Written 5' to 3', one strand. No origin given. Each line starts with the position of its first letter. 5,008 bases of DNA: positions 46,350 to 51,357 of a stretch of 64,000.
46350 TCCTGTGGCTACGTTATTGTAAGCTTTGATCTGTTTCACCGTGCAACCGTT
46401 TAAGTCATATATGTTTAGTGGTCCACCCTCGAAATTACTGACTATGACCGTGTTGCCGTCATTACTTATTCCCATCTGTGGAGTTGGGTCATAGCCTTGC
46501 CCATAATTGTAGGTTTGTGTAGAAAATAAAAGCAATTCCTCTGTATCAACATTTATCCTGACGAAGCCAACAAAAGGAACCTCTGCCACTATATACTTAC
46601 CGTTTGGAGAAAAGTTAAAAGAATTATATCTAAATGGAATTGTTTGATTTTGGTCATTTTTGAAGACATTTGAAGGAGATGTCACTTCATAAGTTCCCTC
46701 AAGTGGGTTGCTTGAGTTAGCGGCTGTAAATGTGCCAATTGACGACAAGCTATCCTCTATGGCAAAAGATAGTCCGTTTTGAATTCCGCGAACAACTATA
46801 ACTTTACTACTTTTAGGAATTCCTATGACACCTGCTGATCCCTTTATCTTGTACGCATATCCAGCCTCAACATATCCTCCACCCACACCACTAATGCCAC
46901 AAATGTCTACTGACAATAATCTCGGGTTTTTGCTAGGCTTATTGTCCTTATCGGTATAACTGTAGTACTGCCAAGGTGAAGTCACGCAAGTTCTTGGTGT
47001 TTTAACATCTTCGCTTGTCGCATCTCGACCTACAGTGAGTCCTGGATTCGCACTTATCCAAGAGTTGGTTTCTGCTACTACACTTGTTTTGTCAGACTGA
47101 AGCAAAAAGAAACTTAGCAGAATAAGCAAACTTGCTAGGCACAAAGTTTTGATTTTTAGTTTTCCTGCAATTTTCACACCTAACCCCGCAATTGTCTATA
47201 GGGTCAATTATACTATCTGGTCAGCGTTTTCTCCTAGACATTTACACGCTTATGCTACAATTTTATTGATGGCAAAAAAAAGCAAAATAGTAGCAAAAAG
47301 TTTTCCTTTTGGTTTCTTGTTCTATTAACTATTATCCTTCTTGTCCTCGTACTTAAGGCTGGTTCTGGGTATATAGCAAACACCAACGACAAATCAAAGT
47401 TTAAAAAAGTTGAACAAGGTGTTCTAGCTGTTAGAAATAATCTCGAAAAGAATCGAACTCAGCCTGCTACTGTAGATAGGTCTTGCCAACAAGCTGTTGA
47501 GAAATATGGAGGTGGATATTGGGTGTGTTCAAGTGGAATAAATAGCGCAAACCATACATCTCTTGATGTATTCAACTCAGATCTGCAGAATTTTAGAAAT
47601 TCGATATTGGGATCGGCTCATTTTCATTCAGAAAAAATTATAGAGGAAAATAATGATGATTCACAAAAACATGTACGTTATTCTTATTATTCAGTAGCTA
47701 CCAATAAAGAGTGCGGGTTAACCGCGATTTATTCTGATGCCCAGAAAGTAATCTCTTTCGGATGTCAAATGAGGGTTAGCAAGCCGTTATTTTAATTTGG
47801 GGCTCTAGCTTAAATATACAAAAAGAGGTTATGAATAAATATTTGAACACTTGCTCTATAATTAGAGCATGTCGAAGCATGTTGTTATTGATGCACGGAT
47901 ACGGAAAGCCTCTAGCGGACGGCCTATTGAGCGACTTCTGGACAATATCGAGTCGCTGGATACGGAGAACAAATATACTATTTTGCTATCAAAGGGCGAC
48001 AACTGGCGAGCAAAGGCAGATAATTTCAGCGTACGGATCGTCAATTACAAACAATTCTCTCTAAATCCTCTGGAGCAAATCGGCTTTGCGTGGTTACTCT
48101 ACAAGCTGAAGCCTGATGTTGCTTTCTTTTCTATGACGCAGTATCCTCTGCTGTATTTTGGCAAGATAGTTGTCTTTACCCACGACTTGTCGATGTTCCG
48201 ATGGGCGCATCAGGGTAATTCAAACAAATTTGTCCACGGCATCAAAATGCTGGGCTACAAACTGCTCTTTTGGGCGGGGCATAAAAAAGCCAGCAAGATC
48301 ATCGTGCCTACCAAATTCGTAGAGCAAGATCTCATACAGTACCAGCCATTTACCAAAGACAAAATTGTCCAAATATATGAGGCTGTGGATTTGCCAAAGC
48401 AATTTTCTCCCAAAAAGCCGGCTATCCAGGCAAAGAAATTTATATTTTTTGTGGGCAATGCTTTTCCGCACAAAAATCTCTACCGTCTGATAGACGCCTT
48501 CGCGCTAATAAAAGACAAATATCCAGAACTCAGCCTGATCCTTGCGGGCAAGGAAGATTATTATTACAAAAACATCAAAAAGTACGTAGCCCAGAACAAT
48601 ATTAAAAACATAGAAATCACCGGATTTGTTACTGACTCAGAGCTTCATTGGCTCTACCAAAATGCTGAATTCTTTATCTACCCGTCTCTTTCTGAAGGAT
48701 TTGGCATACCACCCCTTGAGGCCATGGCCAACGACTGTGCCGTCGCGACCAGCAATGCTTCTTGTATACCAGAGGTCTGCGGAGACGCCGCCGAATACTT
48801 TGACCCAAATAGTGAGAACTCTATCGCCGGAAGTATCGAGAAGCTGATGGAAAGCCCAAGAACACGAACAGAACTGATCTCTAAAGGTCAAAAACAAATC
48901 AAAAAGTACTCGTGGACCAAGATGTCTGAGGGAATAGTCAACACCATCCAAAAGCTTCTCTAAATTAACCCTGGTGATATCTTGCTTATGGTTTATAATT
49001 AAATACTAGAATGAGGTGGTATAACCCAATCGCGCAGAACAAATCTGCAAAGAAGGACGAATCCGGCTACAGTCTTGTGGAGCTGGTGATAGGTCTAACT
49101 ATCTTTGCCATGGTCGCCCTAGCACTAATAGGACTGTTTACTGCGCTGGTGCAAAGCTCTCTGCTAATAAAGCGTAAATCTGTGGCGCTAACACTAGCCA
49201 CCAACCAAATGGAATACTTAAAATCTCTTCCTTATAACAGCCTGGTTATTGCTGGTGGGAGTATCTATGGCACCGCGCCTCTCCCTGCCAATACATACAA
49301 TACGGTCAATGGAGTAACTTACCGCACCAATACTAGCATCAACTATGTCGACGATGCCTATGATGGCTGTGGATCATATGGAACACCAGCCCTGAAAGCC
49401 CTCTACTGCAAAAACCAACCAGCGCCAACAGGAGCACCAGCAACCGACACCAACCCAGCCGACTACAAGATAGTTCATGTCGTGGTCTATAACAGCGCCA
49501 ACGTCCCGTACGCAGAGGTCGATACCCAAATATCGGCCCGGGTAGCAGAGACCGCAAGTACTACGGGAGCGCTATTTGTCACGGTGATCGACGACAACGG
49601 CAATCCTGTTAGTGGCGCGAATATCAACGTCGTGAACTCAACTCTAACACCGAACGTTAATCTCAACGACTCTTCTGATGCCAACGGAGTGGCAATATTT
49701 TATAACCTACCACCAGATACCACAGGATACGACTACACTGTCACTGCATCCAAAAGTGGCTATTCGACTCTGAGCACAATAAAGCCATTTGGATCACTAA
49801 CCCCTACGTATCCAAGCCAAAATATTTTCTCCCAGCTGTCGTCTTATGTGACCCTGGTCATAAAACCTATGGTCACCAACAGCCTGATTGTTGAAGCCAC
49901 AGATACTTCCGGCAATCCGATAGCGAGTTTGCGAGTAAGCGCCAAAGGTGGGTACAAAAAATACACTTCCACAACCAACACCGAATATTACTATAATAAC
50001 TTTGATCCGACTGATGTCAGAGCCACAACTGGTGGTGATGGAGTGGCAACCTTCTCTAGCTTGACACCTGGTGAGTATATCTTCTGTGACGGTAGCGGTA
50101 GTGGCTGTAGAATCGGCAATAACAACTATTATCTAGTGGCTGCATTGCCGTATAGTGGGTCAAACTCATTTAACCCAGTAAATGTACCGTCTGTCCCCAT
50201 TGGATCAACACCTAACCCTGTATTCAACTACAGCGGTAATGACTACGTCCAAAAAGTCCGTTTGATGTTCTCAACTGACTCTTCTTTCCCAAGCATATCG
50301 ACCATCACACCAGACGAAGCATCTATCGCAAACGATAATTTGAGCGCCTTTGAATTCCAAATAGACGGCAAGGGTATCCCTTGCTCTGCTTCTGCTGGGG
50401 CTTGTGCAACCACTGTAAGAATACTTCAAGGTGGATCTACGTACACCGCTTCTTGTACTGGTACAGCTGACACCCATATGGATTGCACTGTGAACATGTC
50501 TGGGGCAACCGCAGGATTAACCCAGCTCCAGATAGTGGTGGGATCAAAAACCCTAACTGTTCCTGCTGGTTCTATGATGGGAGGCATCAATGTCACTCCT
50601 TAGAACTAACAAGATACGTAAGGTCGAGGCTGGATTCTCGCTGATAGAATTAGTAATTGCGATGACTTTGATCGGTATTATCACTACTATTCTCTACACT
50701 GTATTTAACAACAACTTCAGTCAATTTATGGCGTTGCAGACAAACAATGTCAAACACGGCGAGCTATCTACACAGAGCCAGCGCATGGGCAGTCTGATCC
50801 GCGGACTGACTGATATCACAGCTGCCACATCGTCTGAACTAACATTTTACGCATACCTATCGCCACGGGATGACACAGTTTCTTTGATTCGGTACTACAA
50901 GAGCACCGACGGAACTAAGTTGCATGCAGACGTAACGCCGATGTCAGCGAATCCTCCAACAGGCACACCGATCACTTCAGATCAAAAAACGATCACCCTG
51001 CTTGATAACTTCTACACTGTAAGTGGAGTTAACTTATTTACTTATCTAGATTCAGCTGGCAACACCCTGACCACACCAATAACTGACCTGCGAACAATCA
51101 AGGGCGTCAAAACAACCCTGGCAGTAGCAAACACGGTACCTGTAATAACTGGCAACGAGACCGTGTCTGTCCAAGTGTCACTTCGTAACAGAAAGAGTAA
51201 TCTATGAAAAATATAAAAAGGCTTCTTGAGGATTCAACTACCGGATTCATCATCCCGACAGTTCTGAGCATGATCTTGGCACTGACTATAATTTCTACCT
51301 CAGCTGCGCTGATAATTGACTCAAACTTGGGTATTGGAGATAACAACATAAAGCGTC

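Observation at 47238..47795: Poly(A)8 frameshift separating the start codon from the body of an anchored 4-Cys protein gene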

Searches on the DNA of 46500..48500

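Call 69: search_rna_families(source=window, start=46500, end=48500, threshold=evalue, max_evalue=1)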
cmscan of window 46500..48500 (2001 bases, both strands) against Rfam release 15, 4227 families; matches with E-value up to 1: 1.
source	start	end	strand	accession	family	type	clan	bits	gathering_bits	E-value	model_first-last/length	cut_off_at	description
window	47887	48033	+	RF03090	lysM-Actino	Cis-reg;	-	19.5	153.8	0.05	1-215/215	no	lysM-Actino RNA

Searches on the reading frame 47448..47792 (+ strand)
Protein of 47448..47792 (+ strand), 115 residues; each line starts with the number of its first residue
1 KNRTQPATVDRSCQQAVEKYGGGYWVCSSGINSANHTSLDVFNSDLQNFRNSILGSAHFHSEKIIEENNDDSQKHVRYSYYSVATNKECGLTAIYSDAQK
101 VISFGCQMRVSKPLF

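Call 79: predict_structure(alignment_id=A4)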
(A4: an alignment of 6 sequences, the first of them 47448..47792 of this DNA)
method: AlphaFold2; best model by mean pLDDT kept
length: 115 residues; sequences in the alignment: 6
mean_pLDDT: 74.9   pTM: 0.63
mean pLDDT of the five models: 74.9, 74.2, 72.9, 72.6, 68.2
residues with pLDDT >= 90: 0; 70-90: 75; 50-70: 35; < 50: 5
segments of 3 or more residues with pLDDT < 50: 1-5
pLDDT, mean of each block of 10 residues (from residue 1): 51 66 65 70 86 82 84 85 83 86 77 56
secondary structure, 60 per line:
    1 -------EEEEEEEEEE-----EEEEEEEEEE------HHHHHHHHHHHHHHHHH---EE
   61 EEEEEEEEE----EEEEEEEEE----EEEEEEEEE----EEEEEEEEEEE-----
elements in order: E8-17 E23-32 H39-55 E59-69 E74-82 E87-95 E100-110

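Call 81: fold_search(model_id=the predicted structure, library=pdb)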
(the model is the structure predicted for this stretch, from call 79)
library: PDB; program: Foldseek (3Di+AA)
matches with E <= 10: 1345; with E <= 0.001: 0
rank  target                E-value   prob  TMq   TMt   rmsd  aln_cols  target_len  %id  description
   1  6xrf_G                6.2e-03  1.00  0.46  0.40   5.7       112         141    8  EagT6 Tse6 NT complex (released 2020-12-30)
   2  9grx_0                6.2e-03  0.98  0.39  0.32  10.5       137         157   10  NDH-PSI-LHCI supercomplex from S. oleracea (released 2025-02-12)
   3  1v2b_A                1.1e-02  0.99  0.42  0.35   8.6       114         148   14  Crystal Structure of PsbP Protein in the Oxygen-Evolving Complex of Photosystem II from Higher Plants (released 2004-05-18)
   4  6xrb_A                1.8e-02  0.92  0.37  0.31   8.2       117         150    9  Crystal structure of SciW from Salmonella typhimurium (released 2020-12-30)
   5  6xrf_H                2.0e-02  0.99  0.46  0.40   5.7       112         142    8  EagT6 Tse6 NT complex (released 2020-12-30)
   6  6xrf_A                2.1e-02  0.99  0.46  0.41   5.7       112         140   11  EagT6 Tse6 NT complex (released 2020-12-30)
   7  1v2b_B                2.2e-02  0.94  0.37  0.32   8.8       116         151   12  Crystal Structure of PsbP Protein in the Oxygen-Evolving Complex of Photosystem II from Higher Plants (released 2004-05-18)
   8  6ser                  2.2e-02  0.60  0.26  0.17  11.1       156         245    9  Crystal structure of human STARD10 (released 2020-08-26)
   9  2xb3                  2.4e-02  0.97  0.41  0.33   8.6       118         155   14  The Structure of Cyanobacterial PsbP (released 2010-08-25)
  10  3lbe_A                3.6e-02  0.63  0.27  0.26  11.5       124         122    4  The Crystal Structure of smu.793 from Streptococcus mutans UA159 bound to acetyl CoA (released 2011-01-12)
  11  2iv9_A                3.8e-02  0.99  0.37  0.21   4.1        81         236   16  B2-appendage from AP2 in complex with Eps15 peptide (released 2007-03-13)
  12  6xrr_D                3.8e-02  0.92  0.42  0.36   7.2       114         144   10  Structure of SciW bound to the Rhs1 Transmembrane Domain from Salmonella typhimurium (released 2020-12-30)
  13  3esi_A                4.0e-02  0.57  0.25  0.24   9.8       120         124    8  Crystal structure of an uncharacterized protein from Erwinia carotovora subsp. atroseptica. Northeast Structural Genom (released 2008-10-21)
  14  2vu4                  4.2e-02  0.90  0.39  0.32   8.9       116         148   14  Structure of PsbP protein from Spinacia oleracea at 1.98 A resolution (released 2009-07-21)
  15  1tu1_A                4.5e-02  0.97  0.47  0.41   5.3       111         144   10  Crystal Structure of Protein of Unknown Function PA94 from Pseudomonas aeruginosa, Putative Regulator (released 2004-08-03)
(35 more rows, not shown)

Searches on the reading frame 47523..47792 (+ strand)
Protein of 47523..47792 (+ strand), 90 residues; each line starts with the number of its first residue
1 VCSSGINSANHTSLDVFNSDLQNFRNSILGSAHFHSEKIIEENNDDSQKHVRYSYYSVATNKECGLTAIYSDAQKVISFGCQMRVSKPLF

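Call 15: find_encoding_contigs(protein=window:47523-47792:+, flank=10000, max_places=10)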
Protein seq(90 aa) (90 aa): 5 contigs read that carry it; 3 places shown.
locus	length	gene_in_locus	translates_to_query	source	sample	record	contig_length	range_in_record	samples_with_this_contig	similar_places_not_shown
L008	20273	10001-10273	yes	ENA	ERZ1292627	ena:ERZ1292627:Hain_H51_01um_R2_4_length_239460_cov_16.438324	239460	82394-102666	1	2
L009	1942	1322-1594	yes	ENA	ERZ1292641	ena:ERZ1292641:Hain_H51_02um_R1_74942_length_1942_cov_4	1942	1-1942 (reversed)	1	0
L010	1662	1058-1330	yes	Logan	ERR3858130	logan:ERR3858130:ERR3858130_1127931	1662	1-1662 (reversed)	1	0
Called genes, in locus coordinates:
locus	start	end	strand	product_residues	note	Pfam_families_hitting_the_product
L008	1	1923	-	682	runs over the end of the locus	PF00535:Glycos_transf_2, PF13641:Glyco_tranf_2_3, PF13632:Glyco_trans_2_3 (weak), PF00534:Glycos_transf_1, PF13524:Glyco_trans_1_2, PF13692:Glyco_trans_1_4, PF20706:GT4-conflict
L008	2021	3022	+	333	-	PF00535:Glycos_transf_2, PF13641:Glyco_tranf_2_3, PF13632:Glyco_trans_2_3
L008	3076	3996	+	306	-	PF01370:Epimerase, PF04321:RmlD_sub_bind, PF07993:NAD_binding_4 (faint), PF16363:GDP_Man_Dehyd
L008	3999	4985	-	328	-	PF01370:Epimerase, PF04321:RmlD_sub_bind, PF05368:NmrA (weak), PF16363:GDP_Man_Dehyd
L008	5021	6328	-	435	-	PF04932:Wzy_C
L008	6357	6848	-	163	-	-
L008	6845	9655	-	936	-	PF00657:Lipase_GDSL, PF13472:Lipase_GDSL_2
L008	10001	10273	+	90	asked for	-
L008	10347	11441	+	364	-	PF13439:Glyco_transf_4 (weak), PF20706:GT4-conflict (weak), PF00534:Glycos_transf_1, PF13692:Glyco_trans_1_4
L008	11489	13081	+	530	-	PF13620:CarboxypepD_reg (weak), PF17802:SpaA (faint)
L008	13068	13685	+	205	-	PF07963:N_methyl (weak)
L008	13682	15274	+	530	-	-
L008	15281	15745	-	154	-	PF13083:KH_KhpA-B (weak), PF01424:R3H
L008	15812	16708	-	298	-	PF02096:60KD_IMP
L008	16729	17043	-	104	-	PF00825:Ribonuclease_P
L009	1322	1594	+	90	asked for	-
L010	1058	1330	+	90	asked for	-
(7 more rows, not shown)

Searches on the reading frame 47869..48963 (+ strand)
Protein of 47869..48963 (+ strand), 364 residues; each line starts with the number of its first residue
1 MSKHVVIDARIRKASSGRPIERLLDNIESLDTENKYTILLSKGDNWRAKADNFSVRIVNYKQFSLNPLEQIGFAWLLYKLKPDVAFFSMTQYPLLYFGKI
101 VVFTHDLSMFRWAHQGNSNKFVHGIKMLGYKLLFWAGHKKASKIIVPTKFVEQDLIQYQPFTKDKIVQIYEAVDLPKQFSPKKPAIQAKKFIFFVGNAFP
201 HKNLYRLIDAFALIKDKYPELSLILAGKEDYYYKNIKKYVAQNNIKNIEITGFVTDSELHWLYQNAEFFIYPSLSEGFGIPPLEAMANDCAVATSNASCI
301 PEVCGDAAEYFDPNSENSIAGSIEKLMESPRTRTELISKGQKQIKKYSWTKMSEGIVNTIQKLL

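Call 7: search_protein_families(library=pfam, proteins=[window:47869-48963:+], max_evalue=0.01)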
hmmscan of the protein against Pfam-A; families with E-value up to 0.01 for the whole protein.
window:47869-48963:+ (364 aa): 5 families
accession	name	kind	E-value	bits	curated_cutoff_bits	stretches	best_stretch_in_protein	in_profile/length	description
PF00534.26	Glycos_transf_1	-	1.1e-34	119.8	26.4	1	180-343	5-172/172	Glycosyl transferases group 1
PF13692.12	Glyco_trans_1_4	-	7e-24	85.1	27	1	190-328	2-141/142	Glycosyl transferases group 1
PF13439.12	Glyco_transf_4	-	3.2e-07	31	28.5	1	54-175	45-168/170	Glycosyltransferase Family 4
PF20706.3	GT4-conflict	-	1.3e-05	24.9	26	1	165-298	173-314/385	Family 4 Glycosyltransferase in conflict systems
PF13524.12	Glyco_trans_1_2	-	6.1e-05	23.4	25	1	215-346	10-131/144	Glycosyl transferase-like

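Call 16: find_encoding_contigs(protein=window:47869-48963:+, flank=3000, max_places=10)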
Protein window:47869-48963:+ (364 aa): 6 contigs read that carry it; 2 places shown.
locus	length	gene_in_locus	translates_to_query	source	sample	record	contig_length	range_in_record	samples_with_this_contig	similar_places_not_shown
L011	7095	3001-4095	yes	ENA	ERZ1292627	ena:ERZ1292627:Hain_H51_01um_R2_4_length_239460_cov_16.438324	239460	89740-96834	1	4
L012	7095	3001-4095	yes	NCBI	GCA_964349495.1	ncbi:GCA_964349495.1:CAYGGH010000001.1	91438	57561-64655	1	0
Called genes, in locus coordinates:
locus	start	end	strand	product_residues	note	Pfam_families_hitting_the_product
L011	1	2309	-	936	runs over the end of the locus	PF00657:Lipase_GDSL, PF13472:Lipase_GDSL_2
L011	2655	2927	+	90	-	-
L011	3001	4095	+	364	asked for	PF13439:Glyco_transf_4 (weak), PF20706:GT4-conflict (weak), PF00534:Glycos_transf_1, PF13692:Glyco_trans_1_4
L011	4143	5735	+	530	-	PF13620:CarboxypepD_reg (weak), PF17802:SpaA (faint)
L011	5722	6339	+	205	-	PF07963:N_methyl (weak)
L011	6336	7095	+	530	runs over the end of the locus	-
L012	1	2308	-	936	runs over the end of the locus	PF00657:Lipase_GDSL, PF13472:Lipase_GDSL_2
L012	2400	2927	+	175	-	-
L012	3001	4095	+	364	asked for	PF13439:Glyco_transf_4 (weak), PF20706:GT4-conflict (weak), PF00534:Glycos_transf_1, PF13692:Glyco_trans_1_4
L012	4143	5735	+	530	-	PF13620:CarboxypepD_reg (weak), PF17802:SpaA (faint)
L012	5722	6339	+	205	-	PF07963:N_methyl (weak)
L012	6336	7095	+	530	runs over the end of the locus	-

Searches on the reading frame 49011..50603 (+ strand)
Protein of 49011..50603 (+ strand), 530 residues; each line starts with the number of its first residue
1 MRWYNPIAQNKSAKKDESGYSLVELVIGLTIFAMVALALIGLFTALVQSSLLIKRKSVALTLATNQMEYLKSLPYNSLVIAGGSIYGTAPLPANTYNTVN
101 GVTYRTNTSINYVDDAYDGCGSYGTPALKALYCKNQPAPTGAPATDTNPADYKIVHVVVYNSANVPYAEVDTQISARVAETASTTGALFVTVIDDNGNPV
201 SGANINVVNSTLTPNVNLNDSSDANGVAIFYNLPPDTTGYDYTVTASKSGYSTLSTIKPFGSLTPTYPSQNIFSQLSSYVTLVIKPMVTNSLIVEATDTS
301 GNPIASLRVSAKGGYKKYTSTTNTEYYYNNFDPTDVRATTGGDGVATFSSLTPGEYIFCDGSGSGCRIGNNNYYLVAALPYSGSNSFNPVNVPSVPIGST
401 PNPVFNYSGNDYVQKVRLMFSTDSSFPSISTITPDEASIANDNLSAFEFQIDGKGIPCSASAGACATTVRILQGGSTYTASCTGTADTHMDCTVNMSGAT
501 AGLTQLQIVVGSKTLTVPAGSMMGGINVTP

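Call 7: search_protein_families(library=pfam, proteins=[window:49011-50603:+], max_evalue=0.01)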
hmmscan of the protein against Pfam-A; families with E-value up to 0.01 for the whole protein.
window:49011-50603:+ (530 aa): 6 families
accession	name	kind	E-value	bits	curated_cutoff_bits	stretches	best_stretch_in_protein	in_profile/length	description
PF13620.12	CarboxypepD_reg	-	4.4e-09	37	32.3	1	190-255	4-63/82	Carboxypeptidase regulatory-like domain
PF17802.7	SpaA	-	1.4e-05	25.6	23.1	0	193-257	8-71/91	Prealbumin-like fold domain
PF07963.17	N_methyl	-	1.6e-05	24.7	21.2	1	15-39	2-26/27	Prokaryotic N-terminal methylation motif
PF24107.1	DUF7382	-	0.0022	18.3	27.4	1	169-228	5-62/65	Domain of unknown function (DUF7382)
PF10670.15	DUF4198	-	0.0048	17.5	34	0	302-358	158-203/209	Domain of unknown function (DUF4198)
PF02369.22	Big_1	-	0.0095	16.5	34.9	1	187-249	20-81/93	Bacterial Ig-like domain (group 1)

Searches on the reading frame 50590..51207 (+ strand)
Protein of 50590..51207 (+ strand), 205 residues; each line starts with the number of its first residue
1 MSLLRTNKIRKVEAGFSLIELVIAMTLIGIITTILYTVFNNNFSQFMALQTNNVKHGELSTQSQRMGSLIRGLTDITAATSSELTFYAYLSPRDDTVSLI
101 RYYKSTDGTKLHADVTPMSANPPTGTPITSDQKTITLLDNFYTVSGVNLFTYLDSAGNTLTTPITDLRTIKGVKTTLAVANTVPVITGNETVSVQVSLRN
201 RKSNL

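Call 36: search_protein_families(library=ncbifam, proteins=[window:50590-51207:+], max_evalue=0.01)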
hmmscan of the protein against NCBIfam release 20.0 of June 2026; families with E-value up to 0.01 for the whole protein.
window:50590-51207:+ (205 aa): 4 families
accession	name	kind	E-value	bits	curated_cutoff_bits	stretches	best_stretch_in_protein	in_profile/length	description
TIGR02532.1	IV_pilin_GFxxxE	domain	5.8e-06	25.9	16.3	1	14-36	2-24/24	prepilin-type N-terminal cleavage/methylation domain-containing protein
NF041013.1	T4P_ComGE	equivalog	0.0007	19.7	49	1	15-43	5-33/83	competence type IV pilus minor pilin ComGE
TIGR01708.2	typeII_sec_gspH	equivalog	0.0016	18.5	80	1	13-42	1-30/169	type II secretion system minor pseudopilin GspH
NF007800.0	PRK10506.1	equivalog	0.007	16.2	158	0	10-34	5-29/163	prepilin peptidase-dependent protein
